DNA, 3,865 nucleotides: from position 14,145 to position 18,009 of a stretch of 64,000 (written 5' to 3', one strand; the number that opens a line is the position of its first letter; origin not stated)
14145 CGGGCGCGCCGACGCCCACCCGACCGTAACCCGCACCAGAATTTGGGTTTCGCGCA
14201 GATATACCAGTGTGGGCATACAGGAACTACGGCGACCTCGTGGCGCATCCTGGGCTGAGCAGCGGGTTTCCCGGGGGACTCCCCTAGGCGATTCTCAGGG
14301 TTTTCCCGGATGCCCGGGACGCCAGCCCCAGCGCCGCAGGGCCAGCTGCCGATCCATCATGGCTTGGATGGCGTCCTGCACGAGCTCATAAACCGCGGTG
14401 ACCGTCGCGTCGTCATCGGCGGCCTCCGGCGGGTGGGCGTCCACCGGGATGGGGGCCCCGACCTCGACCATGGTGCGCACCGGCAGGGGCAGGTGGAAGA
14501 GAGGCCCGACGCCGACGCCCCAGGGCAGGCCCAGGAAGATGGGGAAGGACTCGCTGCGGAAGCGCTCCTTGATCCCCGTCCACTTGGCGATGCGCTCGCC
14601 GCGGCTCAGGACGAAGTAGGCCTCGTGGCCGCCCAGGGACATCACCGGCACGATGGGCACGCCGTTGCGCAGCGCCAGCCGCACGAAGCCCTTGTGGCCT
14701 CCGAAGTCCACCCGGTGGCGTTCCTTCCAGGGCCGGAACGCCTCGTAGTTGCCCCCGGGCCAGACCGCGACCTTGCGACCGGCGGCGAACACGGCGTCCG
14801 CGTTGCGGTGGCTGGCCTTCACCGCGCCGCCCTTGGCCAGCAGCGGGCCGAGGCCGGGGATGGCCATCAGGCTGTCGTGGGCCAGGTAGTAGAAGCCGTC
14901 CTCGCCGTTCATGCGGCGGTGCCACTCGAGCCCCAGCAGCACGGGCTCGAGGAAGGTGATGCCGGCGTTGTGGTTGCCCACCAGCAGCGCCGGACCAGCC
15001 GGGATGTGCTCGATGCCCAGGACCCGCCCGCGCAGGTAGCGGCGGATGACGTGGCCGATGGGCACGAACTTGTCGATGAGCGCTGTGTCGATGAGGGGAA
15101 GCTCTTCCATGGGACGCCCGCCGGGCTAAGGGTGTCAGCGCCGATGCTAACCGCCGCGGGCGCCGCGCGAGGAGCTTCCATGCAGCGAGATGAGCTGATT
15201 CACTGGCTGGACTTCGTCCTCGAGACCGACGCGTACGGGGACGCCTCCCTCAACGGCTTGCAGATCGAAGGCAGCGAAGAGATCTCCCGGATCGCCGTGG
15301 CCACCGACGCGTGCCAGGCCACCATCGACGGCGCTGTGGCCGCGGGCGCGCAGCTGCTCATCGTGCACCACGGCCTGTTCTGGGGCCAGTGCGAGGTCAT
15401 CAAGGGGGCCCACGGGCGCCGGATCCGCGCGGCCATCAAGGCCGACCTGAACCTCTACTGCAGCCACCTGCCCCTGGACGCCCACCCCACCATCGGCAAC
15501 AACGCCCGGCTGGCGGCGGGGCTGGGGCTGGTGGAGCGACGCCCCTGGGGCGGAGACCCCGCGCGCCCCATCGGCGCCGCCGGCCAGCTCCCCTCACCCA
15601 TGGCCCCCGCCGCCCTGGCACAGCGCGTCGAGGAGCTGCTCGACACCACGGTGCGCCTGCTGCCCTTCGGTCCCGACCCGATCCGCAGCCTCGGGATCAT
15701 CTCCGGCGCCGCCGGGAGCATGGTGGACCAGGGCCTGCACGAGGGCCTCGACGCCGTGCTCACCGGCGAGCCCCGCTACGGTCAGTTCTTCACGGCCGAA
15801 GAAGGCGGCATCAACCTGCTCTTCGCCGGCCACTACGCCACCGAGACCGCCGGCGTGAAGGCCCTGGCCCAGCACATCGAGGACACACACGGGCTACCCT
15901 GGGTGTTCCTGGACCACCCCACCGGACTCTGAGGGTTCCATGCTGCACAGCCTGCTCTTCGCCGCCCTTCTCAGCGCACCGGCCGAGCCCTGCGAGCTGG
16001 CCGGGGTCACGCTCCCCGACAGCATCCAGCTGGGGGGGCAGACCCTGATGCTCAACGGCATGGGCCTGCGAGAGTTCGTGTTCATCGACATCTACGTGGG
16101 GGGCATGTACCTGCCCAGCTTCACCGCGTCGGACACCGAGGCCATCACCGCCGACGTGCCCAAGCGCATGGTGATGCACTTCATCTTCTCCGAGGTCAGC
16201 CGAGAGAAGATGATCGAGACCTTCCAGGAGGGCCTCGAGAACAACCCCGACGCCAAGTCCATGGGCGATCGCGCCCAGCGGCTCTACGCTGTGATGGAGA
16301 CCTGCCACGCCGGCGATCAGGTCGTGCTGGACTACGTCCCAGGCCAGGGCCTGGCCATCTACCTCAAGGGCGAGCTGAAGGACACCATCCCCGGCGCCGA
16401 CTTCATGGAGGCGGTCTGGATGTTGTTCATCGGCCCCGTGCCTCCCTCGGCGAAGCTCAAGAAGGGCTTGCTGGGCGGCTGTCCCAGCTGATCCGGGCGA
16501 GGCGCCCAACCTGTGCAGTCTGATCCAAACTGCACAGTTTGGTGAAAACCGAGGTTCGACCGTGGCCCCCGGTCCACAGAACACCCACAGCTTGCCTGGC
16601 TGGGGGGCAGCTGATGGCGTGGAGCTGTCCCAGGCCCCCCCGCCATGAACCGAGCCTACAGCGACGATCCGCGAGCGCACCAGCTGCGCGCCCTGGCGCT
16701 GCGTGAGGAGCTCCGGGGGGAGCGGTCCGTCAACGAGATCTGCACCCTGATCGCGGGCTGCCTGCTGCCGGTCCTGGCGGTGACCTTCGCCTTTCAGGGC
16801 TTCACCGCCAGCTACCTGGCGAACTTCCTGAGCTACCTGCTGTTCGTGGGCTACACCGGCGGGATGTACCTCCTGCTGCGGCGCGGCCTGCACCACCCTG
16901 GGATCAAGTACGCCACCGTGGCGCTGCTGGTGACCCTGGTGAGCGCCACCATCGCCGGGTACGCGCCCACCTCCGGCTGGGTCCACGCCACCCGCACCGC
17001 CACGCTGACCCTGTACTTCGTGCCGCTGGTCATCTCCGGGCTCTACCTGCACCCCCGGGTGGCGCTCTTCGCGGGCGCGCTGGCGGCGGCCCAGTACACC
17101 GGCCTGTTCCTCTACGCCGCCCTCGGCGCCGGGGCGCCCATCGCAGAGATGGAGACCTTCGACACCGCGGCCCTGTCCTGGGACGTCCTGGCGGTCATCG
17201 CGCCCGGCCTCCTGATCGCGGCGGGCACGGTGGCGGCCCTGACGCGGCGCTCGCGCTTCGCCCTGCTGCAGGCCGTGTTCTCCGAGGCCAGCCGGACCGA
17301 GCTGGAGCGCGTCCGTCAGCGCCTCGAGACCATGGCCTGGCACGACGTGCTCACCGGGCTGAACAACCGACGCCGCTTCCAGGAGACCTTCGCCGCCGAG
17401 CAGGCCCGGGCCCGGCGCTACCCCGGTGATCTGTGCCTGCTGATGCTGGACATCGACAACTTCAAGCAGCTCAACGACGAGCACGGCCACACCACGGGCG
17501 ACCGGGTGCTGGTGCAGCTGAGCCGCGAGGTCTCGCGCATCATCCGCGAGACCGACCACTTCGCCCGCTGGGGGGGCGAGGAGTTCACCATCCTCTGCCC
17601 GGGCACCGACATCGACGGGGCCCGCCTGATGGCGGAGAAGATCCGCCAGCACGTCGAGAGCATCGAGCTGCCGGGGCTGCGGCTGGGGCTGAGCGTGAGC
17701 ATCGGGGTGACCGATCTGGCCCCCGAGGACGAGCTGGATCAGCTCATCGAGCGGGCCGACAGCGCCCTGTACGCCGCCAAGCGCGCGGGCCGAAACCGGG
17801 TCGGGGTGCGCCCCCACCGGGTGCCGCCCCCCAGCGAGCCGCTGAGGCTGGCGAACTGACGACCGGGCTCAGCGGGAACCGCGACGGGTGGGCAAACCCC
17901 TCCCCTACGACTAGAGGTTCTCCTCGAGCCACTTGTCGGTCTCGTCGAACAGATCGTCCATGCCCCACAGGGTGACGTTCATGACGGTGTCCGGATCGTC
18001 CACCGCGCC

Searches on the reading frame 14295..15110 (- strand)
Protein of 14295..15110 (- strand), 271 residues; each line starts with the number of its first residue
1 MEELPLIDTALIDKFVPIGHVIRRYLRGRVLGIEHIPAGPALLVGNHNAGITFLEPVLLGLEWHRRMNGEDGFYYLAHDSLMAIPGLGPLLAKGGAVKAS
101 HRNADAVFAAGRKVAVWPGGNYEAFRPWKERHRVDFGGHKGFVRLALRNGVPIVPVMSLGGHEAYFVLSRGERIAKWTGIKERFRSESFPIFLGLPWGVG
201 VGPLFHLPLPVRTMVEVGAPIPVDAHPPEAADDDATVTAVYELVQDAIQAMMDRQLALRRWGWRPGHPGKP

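Call 68: search_protein_families(library=pfam, proteins=[window:14295-15110:-], max_evalue=0.00001)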
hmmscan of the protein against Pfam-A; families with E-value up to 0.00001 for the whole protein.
window:14295-15110:- (271 aa): 2 families
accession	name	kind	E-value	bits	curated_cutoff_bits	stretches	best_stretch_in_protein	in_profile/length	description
PF03982.18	DAGAT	-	4.7e-11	42.6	22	1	92-228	118-258/297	Diacylglycerol acyltransferase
PF01553.26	Acyltransferase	-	4.7e-10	39.8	23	1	29-157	3-130/132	Acyltransferase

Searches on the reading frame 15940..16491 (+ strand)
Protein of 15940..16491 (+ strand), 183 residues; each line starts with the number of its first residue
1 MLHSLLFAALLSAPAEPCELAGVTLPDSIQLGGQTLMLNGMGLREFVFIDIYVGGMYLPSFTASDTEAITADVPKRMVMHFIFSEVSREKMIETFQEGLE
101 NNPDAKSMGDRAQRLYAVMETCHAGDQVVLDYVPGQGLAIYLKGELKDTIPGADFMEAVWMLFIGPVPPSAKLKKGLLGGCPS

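Call 68: search_protein_families(library=pfam, proteins=[window:15940-16491:+], max_evalue=0.00001)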
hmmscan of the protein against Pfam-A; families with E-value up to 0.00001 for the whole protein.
window:15940-16491:+ (183 aa): 1 family
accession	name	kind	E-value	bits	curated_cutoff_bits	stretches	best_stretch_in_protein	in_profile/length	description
PF16036.10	Chalcone_3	-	4.4e-43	147.7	27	1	19-179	3-165/165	Chalcone isomerase-like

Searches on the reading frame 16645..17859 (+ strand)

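Call 69: search_protein_families(library=pfam, proteins=[window:16645-17859:+], max_evalue=0.00001)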
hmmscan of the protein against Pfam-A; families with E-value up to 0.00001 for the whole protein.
window:16645-17859:+ (404 aa): 1 family
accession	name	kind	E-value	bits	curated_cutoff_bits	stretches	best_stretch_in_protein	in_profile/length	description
PF00990.26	GGDEF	-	4.2e-44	150.6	23.8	1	231-385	1-161/161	Diguanylate cyclase, GGDEF domain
